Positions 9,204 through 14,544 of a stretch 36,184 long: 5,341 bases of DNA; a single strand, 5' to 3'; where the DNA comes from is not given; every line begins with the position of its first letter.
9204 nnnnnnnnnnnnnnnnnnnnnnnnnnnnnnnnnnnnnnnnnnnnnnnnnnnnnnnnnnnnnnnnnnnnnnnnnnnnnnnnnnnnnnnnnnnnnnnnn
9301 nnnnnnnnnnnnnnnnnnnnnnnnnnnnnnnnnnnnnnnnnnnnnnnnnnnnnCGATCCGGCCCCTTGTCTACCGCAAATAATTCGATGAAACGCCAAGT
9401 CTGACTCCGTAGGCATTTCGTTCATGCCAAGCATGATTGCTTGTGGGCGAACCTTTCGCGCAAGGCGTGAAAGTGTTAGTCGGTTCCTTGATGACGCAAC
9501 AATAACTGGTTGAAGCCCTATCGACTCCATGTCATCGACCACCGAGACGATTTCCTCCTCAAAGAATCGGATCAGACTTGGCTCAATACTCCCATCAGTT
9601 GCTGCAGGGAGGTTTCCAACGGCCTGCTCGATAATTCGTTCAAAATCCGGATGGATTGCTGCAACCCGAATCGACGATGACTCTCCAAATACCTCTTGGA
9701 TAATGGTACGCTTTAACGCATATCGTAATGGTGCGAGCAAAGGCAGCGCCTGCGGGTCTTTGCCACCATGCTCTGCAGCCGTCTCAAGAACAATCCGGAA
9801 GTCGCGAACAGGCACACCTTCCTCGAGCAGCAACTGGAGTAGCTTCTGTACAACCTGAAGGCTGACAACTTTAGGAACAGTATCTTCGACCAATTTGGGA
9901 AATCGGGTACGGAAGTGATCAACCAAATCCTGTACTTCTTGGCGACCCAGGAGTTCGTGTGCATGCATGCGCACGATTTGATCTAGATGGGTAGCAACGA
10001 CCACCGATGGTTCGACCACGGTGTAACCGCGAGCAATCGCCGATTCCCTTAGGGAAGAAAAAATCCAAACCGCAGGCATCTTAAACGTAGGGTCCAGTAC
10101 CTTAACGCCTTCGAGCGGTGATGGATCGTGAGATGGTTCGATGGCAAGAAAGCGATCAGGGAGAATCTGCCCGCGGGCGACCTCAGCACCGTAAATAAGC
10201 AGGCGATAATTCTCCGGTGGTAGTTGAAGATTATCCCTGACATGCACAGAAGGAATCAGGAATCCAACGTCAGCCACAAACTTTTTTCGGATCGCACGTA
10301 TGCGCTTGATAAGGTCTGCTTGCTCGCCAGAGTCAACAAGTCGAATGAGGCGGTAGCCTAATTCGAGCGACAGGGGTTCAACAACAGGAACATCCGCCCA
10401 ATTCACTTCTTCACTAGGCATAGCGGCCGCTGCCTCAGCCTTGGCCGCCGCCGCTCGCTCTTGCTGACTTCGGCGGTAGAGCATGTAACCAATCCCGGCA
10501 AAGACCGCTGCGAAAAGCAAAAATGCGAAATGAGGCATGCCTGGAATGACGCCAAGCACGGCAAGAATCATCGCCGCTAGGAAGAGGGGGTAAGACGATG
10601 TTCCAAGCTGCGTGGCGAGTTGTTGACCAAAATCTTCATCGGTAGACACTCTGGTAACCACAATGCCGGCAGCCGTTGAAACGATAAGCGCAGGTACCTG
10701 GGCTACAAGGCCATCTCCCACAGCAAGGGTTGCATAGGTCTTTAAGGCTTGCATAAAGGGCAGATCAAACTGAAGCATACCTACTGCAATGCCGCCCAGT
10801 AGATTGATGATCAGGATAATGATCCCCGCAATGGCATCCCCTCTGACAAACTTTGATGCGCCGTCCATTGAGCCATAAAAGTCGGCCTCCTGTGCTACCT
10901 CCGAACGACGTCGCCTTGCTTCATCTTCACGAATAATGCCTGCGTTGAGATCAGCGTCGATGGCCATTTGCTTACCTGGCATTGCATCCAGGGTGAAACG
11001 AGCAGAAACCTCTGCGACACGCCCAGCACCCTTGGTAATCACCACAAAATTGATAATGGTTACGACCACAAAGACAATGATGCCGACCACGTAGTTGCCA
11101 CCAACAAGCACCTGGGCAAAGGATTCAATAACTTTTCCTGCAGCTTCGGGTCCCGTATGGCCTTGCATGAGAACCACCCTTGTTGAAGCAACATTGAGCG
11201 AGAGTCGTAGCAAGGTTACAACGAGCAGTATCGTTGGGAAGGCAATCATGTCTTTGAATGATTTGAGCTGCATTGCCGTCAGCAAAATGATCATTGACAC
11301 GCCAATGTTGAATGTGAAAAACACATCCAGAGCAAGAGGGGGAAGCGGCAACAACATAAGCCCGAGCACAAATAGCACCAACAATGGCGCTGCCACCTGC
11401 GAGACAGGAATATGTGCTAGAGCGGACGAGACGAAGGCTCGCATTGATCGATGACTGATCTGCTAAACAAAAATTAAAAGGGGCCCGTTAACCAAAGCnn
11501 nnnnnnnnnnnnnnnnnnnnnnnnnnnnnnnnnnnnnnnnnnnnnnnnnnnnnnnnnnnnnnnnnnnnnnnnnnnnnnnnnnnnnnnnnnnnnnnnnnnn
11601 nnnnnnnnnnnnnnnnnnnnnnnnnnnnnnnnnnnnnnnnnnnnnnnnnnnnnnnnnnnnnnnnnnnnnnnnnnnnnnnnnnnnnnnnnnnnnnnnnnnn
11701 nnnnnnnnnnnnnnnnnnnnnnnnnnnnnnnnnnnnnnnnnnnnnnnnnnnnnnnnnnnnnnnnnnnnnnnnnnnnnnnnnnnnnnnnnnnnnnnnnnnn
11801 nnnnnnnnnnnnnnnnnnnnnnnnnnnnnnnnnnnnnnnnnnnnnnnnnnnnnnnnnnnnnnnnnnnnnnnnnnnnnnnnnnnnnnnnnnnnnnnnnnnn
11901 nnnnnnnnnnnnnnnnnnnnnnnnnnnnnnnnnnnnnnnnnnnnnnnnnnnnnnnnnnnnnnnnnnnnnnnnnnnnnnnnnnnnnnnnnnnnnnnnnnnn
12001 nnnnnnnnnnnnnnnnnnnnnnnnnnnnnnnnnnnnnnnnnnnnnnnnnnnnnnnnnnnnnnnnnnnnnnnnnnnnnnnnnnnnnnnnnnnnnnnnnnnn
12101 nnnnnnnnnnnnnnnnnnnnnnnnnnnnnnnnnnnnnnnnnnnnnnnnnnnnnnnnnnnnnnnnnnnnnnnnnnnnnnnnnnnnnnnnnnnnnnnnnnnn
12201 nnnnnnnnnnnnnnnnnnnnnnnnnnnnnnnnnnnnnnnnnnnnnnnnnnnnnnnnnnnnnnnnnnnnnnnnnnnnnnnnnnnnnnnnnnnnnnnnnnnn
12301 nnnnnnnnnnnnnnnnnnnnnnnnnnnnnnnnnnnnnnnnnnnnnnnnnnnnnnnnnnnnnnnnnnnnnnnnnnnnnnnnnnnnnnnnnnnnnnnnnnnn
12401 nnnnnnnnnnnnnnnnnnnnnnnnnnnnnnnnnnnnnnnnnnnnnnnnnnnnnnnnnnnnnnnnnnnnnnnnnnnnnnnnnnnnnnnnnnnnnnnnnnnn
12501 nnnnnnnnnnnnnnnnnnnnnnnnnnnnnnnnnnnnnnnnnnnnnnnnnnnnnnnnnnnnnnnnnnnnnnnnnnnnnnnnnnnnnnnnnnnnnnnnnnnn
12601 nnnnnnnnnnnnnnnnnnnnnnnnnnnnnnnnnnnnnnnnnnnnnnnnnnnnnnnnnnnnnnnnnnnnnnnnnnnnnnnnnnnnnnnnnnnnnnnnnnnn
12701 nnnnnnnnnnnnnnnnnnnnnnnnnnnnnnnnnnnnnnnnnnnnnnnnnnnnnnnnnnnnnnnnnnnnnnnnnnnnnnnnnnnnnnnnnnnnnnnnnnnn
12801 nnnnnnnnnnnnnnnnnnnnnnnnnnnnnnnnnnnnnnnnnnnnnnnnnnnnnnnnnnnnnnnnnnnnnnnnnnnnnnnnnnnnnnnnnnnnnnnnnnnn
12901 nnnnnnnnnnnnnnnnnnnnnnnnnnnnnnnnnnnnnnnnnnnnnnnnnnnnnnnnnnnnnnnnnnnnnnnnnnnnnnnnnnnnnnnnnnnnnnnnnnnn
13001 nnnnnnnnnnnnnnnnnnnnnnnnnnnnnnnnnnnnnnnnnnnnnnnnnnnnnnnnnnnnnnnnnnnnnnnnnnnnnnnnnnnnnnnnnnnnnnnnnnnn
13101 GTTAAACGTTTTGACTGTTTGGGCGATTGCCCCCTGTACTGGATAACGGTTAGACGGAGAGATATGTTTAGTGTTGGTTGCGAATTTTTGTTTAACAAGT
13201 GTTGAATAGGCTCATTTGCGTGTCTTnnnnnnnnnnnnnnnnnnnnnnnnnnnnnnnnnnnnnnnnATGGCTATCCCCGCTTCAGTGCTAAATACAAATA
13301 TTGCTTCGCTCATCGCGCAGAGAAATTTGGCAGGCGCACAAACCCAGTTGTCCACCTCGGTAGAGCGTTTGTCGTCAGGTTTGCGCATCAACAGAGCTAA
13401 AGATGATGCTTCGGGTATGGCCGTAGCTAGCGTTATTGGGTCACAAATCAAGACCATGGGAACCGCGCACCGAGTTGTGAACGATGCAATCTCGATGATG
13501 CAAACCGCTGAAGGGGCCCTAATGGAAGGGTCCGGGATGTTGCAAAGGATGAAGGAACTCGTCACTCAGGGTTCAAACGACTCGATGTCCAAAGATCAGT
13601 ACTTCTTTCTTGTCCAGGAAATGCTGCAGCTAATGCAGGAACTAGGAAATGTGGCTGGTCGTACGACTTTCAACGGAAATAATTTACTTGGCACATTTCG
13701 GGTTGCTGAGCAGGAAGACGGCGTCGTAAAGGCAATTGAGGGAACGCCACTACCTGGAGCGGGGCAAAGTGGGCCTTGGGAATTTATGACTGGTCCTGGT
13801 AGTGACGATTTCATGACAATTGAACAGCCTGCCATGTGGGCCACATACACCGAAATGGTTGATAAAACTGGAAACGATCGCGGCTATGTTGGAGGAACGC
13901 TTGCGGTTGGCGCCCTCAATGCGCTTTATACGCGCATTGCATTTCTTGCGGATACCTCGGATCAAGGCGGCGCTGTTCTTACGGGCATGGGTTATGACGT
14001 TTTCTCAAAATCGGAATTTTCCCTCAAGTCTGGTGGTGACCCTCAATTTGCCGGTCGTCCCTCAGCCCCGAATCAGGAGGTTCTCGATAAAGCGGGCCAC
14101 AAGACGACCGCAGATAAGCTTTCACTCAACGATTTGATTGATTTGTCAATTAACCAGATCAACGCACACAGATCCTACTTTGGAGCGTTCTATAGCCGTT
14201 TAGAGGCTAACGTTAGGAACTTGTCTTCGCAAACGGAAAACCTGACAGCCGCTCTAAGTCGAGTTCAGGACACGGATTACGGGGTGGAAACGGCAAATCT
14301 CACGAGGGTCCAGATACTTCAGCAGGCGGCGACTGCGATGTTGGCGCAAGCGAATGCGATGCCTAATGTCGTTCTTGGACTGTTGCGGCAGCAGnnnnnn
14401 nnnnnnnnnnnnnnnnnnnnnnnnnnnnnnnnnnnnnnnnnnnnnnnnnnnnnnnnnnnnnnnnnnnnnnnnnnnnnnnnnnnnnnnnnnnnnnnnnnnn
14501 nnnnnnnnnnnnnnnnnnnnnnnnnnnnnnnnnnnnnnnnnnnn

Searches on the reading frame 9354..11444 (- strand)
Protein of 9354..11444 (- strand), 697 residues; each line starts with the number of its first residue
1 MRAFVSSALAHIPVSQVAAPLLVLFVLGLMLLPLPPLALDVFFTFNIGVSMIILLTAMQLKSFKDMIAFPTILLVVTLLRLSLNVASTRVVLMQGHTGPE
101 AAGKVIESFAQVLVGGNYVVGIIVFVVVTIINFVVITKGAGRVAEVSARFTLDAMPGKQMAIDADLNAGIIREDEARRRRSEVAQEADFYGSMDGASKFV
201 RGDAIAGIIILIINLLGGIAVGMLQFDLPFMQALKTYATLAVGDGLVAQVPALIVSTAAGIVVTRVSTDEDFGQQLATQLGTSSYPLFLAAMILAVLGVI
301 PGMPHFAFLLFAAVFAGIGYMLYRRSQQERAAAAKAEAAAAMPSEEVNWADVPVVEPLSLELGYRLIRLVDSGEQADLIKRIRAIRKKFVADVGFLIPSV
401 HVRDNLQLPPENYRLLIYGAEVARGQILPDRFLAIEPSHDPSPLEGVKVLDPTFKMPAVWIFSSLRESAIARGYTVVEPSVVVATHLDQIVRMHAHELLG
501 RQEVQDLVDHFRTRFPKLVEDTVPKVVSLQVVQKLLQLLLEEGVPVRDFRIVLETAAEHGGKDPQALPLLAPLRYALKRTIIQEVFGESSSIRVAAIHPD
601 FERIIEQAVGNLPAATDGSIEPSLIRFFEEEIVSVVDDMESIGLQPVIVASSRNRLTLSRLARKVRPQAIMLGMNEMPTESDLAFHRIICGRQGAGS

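Call 20: search_protein_families(library=pfam, proteins=[window:9354-11444:-], max_evalue=0.001)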
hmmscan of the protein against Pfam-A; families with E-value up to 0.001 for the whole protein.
window:9354-11444:- (697 aa): 1 family
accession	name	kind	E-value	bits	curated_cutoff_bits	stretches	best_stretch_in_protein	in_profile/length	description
PF00771.25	FHIPEP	-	1.3e-244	814.1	29.1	1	26-680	1-655/657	FHIPEP family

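Call 33: list_cluster_members(proteins=[P0009, L011:9100-9984:+, L011:1275-2654:+, L011:16878-18062:+, L011:8307-9095:+, window:9354-11444:-, window:31739-32626:+, window:24022-25416:+])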
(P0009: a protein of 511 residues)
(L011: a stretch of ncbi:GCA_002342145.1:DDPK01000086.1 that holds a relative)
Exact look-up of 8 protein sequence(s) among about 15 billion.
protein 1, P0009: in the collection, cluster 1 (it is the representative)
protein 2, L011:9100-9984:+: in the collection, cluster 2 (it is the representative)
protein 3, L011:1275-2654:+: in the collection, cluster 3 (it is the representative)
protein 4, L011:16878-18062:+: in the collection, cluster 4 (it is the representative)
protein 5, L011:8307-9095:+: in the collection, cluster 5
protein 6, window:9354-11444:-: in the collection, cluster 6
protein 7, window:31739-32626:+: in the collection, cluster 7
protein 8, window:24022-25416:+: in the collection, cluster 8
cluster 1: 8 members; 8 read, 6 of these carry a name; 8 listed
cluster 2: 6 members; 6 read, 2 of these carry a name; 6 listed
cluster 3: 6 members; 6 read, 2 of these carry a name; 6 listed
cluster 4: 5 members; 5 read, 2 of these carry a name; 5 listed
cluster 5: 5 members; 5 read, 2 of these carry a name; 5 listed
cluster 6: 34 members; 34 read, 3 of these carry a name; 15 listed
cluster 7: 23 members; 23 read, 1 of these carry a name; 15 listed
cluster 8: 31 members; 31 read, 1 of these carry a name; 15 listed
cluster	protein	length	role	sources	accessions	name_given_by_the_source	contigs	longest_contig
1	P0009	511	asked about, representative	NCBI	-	-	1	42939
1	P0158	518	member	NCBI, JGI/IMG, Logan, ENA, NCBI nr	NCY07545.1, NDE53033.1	MAG: hypothetical protein EBX30_10180 [Betaproteobacteria bacterium] | hypothetical protein [Betaproteobacteria bacterium]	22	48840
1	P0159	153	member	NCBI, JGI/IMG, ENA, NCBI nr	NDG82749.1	MAG: hypothetical protein EBX44_13260 [Betaproteobacteria bacterium] | hypothetical protein [Betaproteobacteria bacterium]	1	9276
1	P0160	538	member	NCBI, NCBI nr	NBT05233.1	MAG: hypothetical protein EBS54_00295 [Betaproteobacteria bacterium] | hypothetical protein [Betaproteobacteria bacterium]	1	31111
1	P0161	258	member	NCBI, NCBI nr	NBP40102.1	MAG: hypothetical protein EBV34_17005, partial [Betaproteobacteria bacterium] | hypothetical protein [Betaproteobacteria bacterium]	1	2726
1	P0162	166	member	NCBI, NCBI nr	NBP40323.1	MAG: hypothetical protein EBV34_18165 [Betaproteobacteria bacterium] | hypothetical protein [Betaproteobacteria bacterium]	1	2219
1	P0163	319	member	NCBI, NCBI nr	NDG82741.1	MAG: hypothetical protein EBX44_13220, partial [Betaproteobacteria bacterium] | hypothetical protein [Betaproteobacteria bacterium]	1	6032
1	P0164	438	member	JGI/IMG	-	-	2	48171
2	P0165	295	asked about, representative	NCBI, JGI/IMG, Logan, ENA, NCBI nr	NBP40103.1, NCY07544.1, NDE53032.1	MAG: hypothetical protein EBX30_10175 [Betaproteobacteria bacterium] | hypothetical protein [Betaproteobacteria bacterium]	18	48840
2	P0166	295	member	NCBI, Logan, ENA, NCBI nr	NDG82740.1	MAG: hypothetical protein EBX44_13215 [Betaproteobacteria bacterium] | hypothetical protein [Betaproteobacteria bacterium]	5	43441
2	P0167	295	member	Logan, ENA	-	-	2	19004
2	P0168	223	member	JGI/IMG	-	-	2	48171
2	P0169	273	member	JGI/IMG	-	-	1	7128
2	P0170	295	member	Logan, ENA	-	-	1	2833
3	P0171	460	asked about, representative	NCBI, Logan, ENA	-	-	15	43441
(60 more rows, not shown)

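Call 67: find_homologous_proteins(query=window:9354-11444:-, max_evalue=1e-100)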
Query window:9354-11444:- (697 aa): 7999 proteins with E <= 1e-100 among 8000 candidates; the best 120 are listed.
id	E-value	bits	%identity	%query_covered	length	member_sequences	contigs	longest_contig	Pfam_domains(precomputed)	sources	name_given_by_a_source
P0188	0.0e+0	1485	100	100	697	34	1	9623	PF00771.26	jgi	-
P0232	0.0e+0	1308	86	100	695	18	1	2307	PF00771.26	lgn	-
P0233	0.0e+0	1306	85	100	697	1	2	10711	PF00771.26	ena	-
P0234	0.0e+0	1306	86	100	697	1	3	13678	PF00771.26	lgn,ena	-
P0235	0.0e+0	1304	85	100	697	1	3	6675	PF00771.26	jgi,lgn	-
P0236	0.0e+0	1300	85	100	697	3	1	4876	PF00771.26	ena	-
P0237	0.0e+0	1297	85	100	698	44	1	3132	PF00771.26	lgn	-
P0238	0.0e+0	1294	84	100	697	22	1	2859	PF00771.26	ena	-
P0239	0.0e+0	1293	85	100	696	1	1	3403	PF00771.26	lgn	-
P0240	0.0e+0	1293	84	100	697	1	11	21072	PF00771.26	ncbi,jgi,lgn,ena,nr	ncbi:MAG: flagellar biosynthesis protein FlhA [Betaproteobacteria bacterium]|nr:flagellar biosynthes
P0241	0.0e+0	1292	84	100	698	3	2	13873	PF00771.26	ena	-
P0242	0.0e+0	1291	84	100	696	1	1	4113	PF00771.26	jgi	-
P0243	0.0e+0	1290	84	100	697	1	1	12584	PF00771.26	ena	-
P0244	0.0e+0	1290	85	100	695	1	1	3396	PF00771.26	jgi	jgi:flagellar biosynthesis protein FlhA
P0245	0.0e+0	1289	84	100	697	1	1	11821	PF00771.26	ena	-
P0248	0.0e+0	1288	84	100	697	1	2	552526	PF00771.26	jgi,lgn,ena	jgi:flagellar biosynthesis protein FlhA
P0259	0.0e+0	1282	84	100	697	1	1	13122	PF00771.26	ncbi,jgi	jgi:flagellar biosynthesis protein FlhA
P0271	0.0e+0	1271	82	100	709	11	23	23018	PF00771.26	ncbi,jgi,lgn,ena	-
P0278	6.6e-296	1001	65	98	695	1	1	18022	PF00771.26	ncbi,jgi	ncbi:MAG: hypothetical protein RIR70_462 [Pseudomonadota bacterium]|jgi:flagellar biosynthesis prote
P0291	1.1e-289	980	66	98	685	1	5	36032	PF00771.26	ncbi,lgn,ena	-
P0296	5.6e-289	978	66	98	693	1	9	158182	PF00771.26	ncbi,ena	-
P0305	1.6e-288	977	65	93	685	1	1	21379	PF00771.26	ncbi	-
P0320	2.3e-287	973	64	98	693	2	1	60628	PF00771.26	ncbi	-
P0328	6.5e-287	971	64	98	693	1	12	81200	PF00771.26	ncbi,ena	-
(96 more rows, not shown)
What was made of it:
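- FlhA is 81-86% identical inside it and at most 66% identical outside (call 67). The clade is narrow: there is a gap in FlhA identity from 81-86% down to 66% or less (call 67).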

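Call 83: list_cluster_members(proteins=[P0248, P0271, P0259, P0240, P0278, P0291, P0296, P0305, P0320, P0328])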
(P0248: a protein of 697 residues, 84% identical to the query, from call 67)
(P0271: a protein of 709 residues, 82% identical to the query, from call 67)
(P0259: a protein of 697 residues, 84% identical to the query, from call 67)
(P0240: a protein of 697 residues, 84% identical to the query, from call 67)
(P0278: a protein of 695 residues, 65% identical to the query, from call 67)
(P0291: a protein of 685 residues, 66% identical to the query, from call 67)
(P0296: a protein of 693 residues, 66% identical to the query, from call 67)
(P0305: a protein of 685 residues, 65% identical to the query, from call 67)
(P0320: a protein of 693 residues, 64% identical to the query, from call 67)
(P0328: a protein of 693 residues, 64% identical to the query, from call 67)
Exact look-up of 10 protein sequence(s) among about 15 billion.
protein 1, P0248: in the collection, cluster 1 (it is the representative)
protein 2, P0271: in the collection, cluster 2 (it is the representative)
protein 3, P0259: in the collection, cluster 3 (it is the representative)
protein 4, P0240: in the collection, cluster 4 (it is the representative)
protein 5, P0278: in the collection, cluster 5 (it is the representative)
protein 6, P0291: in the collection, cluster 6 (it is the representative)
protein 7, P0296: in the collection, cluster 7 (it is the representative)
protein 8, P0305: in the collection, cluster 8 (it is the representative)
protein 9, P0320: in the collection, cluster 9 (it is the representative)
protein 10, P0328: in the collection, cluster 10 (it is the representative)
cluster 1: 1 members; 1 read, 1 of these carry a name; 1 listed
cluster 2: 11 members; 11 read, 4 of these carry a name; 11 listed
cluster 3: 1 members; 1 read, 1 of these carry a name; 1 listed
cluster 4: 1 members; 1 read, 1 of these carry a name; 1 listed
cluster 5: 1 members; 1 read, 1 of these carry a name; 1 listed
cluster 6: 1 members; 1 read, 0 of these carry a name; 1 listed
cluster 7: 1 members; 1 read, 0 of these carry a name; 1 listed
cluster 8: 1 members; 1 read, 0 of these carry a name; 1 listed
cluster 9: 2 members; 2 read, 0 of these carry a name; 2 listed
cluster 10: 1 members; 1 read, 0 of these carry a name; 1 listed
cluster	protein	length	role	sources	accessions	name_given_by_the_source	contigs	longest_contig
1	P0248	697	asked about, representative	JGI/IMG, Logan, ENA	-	flagellar biosynthesis protein FlhA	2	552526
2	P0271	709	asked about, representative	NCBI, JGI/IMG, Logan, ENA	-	-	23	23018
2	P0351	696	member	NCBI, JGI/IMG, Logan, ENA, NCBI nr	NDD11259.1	MAG: flagellar biosynthesis protein FlhA [Betaproteobacteria bacterium] | flagellar biosynthesis protein FlhA [Betaproteobacteria bacterium]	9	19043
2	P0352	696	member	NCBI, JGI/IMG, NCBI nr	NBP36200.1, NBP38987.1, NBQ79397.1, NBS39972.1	MAG: flagellar biosynthesis protein FlhA [Betaproteobacteria bacterium] | flagellar biosynthesis protein FlhA [Betaproteobacteria bacterium]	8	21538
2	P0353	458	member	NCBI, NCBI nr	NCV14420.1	MAG: flagellar biosynthesis protein FlhA, partial [Betaproteobacteria bacterium] | flagellar biosynthesis protein FlhA [Betaproteobacteria bacterium]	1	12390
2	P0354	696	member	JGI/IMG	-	flagellar biosynthesis protein FlhA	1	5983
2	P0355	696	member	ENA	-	-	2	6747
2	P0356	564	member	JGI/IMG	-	-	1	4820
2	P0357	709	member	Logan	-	-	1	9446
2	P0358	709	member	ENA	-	-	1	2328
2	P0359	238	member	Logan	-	-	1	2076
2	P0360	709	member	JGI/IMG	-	-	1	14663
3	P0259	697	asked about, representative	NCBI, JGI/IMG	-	flagellar biosynthesis protein FlhA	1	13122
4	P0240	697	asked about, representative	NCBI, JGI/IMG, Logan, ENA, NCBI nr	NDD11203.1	MAG: flagellar biosynthesis protein FlhA [Betaproteobacteria bacterium] | flagellar biosynthesis protein FlhA [Betaproteobacteria bacterium]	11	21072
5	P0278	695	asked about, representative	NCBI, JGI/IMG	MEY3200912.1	MAG: hypothetical protein RIR70_462 [Pseudomonadota bacterium] | flagellar biosynthesis protein FlhA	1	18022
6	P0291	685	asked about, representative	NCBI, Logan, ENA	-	-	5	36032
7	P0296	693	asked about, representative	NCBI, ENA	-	-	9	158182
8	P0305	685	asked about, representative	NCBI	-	-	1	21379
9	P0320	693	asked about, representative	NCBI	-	-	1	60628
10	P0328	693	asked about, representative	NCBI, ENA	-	-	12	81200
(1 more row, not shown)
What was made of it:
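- Tried and rejected: Cluster names gave nothing finer (calls 33, 83).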

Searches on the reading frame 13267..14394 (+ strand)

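Call 20: search_protein_families(library=pfam, proteins=[window:13267-14394:+], max_evalue=0.001)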
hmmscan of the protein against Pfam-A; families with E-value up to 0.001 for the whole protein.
window:13267-14394:+ (376 aa): 2 families
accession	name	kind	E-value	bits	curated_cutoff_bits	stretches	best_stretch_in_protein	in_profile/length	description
PF00669.25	Flagellin_N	-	4.4e-36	124.4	26.6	1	9-141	2-134/139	Bacterial flagellin N-terminal helical region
PF00700.27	Flagellin_C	-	4.3e-22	78.7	23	1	289-373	2-86/86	Bacterial flagellin C-terminal helical region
